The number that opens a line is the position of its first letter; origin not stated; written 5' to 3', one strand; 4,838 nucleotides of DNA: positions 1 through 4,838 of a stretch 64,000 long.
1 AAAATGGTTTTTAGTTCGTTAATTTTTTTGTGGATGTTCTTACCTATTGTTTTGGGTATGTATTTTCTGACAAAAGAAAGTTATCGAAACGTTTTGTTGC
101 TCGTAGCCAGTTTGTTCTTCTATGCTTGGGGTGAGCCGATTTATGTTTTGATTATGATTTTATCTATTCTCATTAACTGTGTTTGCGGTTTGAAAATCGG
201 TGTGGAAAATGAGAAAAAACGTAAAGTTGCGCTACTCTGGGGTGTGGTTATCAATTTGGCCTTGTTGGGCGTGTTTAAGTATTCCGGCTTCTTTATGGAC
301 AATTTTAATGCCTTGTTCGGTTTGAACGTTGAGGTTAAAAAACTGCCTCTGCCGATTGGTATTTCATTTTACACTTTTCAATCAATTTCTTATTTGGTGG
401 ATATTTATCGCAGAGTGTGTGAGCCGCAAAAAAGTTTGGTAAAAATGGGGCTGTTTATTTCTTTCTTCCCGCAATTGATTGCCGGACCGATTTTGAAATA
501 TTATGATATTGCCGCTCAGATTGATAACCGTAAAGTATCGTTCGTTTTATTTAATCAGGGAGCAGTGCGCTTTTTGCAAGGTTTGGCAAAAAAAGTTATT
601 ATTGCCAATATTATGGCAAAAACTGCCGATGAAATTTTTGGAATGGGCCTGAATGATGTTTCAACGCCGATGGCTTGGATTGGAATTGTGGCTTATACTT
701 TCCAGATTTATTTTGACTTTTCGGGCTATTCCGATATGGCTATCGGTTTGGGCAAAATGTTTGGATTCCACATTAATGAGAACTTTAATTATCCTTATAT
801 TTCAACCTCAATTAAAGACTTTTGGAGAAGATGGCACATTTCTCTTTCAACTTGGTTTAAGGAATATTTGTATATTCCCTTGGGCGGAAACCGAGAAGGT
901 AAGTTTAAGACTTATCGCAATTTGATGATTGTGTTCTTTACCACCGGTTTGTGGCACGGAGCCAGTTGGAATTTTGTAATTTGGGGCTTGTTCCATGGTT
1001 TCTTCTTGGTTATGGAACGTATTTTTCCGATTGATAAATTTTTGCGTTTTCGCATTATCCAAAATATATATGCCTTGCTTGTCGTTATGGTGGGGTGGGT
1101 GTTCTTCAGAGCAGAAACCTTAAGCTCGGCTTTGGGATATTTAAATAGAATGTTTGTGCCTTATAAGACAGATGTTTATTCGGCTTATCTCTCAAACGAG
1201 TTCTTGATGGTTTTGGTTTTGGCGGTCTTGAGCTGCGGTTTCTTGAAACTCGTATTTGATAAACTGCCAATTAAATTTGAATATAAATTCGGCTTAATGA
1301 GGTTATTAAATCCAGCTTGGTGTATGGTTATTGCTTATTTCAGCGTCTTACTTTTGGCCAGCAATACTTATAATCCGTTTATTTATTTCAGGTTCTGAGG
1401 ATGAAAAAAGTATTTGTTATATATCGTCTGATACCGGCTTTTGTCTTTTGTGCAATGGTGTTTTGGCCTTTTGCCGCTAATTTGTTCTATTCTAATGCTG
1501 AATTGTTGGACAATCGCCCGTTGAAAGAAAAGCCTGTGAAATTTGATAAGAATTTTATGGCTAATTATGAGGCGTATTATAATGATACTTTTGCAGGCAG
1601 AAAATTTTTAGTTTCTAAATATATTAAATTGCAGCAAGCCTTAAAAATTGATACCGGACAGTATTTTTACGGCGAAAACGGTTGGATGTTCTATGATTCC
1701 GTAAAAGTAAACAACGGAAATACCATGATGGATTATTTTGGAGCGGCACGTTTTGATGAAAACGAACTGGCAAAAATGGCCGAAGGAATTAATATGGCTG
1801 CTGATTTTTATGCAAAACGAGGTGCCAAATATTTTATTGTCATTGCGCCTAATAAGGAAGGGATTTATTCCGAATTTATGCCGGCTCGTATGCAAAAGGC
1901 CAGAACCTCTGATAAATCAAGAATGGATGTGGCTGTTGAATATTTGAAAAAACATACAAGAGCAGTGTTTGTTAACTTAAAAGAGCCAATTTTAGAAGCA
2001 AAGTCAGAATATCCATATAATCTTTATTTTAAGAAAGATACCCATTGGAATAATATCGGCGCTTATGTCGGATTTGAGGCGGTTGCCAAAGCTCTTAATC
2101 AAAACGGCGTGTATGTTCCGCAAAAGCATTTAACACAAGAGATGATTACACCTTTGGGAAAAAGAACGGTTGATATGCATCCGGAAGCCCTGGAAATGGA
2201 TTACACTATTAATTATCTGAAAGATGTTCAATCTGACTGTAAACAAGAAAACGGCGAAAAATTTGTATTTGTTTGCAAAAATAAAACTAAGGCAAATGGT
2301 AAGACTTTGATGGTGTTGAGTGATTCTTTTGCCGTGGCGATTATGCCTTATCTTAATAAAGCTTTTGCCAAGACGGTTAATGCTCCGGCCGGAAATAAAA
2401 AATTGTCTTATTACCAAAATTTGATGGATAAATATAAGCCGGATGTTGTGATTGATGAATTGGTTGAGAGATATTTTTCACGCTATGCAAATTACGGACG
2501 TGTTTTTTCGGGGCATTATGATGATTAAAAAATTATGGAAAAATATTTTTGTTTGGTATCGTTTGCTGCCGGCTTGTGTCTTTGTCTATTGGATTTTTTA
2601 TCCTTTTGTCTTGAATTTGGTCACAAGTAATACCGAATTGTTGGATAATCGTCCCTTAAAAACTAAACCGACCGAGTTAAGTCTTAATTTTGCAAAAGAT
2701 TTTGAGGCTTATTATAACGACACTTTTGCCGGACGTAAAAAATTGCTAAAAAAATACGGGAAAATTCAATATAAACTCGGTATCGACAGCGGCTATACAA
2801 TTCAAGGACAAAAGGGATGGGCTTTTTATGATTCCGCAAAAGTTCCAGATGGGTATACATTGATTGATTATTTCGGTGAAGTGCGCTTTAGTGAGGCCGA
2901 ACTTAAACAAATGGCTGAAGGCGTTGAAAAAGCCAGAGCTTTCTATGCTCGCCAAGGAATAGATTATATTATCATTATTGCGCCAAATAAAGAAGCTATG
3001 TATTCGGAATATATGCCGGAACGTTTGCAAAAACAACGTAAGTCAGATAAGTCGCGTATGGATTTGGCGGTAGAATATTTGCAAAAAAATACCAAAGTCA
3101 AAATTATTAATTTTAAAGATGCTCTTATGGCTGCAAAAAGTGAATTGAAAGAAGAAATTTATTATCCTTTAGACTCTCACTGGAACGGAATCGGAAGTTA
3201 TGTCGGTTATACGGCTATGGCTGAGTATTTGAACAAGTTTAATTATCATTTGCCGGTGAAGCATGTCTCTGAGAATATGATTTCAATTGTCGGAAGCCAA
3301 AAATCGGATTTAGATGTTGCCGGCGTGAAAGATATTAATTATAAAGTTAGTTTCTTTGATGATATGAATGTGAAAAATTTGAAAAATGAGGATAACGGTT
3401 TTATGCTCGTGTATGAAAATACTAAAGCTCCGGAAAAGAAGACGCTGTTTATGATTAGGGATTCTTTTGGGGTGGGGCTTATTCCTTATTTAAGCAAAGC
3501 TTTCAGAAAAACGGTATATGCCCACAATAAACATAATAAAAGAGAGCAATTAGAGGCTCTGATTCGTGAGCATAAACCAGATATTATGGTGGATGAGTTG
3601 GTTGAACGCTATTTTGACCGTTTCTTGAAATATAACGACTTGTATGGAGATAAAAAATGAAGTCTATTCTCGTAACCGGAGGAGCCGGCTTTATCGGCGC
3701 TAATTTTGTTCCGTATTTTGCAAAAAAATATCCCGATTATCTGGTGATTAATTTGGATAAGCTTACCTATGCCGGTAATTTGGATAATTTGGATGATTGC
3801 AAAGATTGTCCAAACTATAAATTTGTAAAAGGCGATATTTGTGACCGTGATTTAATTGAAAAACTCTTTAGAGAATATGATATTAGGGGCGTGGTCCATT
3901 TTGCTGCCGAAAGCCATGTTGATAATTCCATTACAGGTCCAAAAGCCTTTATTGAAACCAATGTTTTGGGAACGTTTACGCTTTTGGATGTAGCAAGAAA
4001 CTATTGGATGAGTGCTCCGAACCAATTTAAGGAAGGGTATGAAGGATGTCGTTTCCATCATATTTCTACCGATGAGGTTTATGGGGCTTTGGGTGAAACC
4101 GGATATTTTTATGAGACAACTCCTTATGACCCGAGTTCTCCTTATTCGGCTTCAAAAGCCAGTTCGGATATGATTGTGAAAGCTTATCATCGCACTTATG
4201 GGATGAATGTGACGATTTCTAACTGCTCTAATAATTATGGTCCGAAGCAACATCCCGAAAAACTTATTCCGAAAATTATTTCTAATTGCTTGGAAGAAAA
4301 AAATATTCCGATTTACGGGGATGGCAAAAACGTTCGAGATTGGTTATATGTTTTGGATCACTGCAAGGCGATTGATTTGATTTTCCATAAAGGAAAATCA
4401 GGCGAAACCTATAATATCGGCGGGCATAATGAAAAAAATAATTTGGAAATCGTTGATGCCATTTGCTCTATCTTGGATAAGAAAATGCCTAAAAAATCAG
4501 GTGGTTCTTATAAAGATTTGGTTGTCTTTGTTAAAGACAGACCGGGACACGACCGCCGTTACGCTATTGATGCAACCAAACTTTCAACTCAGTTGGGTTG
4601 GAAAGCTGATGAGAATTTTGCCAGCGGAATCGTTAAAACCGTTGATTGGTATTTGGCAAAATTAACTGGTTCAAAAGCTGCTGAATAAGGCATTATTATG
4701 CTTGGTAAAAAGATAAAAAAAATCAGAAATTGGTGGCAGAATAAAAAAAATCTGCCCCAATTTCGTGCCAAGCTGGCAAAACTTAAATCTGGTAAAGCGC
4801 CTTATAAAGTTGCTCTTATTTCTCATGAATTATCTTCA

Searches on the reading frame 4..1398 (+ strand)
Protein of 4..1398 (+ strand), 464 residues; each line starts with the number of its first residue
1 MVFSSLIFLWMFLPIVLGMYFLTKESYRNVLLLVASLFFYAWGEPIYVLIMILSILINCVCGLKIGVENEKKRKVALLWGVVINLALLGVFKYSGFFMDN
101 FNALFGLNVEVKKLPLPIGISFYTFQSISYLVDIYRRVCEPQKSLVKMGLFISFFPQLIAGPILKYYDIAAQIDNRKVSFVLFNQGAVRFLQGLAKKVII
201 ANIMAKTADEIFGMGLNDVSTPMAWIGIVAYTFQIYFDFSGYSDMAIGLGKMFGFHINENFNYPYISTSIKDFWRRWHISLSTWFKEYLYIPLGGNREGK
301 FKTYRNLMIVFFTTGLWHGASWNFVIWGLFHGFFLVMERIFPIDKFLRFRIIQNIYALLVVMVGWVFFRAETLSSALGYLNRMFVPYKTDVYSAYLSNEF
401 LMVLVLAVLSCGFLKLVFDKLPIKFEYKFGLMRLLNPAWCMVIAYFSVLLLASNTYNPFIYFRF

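Call 41: search_protein_families(library=ncbifam, proteins=[window:4-1398:+], max_evalue=1e-10)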
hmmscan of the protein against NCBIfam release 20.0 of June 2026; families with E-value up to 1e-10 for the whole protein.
window:4-1398:+ (464 aa): 1 family
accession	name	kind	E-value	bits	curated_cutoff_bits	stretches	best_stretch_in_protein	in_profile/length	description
TIGR04091.1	LTA_dltB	equivalog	4.3e-46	157.9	375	1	7-362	11-363/380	D-alanyl-lipoteichoic acid biosynthesis protein DltB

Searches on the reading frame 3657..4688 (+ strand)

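Call 41: search_protein_families(library=ncbifam, proteins=[window:3657-4688:+], max_evalue=1e-10)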
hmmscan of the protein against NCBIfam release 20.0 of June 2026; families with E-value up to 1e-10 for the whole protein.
window:3657-4688:+ (343 aa): 12 families
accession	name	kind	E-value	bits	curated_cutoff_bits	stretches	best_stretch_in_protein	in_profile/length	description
TIGR01181.1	dTDP_gluc_dehyt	equivalog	1.2e-145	484.6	365.1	1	4-335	2-314/321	dTDP-glucose 4,6-dehydratase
NF007490.0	PRK10084.1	subfamily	6.9e-136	453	649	1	4-335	3-337/361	dTDP-glucose 4,6-dehydratase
NF007582.0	PRK10217.1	equivalog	4.1e-131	437.3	698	1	1-335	1-334/355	dTDP-glucose 4,6-dehydratase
TIGR04180.1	EDH_00030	hypoth_equivalog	1.6e-36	125.9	475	1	4-277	1-260/297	NAD-dependent 4,6-dehydratase LegB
TIGR01179.1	galE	equivalog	2.2e-33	115.5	262.3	1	4-331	2-324/332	UDP-glucose 4-epimerase GalE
TIGR02622.1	CDP_4_6_dhtase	equivalog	1e-26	93.9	278.45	1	2-335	5-333/352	CDP-glucose 4,6-dehydratase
NF007956.0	PRK10675.1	subfamily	5.7e-20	71.7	394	1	3-332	2-329/338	UDP-glucose 4-epimerase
TIGR01472.1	gmd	equivalog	1.6e-17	63.8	415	1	53-326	55-332/342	GDP-mannose 4,6-dehydratase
TIGR02197.1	heptose_epim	equivalog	2.8e-17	62.9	274.6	1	4-277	1-264/316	ADP-glyceromanno-heptose 6-epimerase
NF011728.1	PRK15181.1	equivalog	2.9e-15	56.1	760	1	2-336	16-341/348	Vi polysaccharide biosynthesis UDP-N-acetylglucosaminuronic acid C-4 epimerase TviC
TIGR03466.1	HpnA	hypoth_equivalog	5.9e-13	48.4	367.65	1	3-279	2-252/327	hopanoid-associated sugar epimerase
NF047922.1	GDPFucSynFcl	equivalog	8.6e-12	45.1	500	1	161-335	132-304/308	GDP-L-fucose synthase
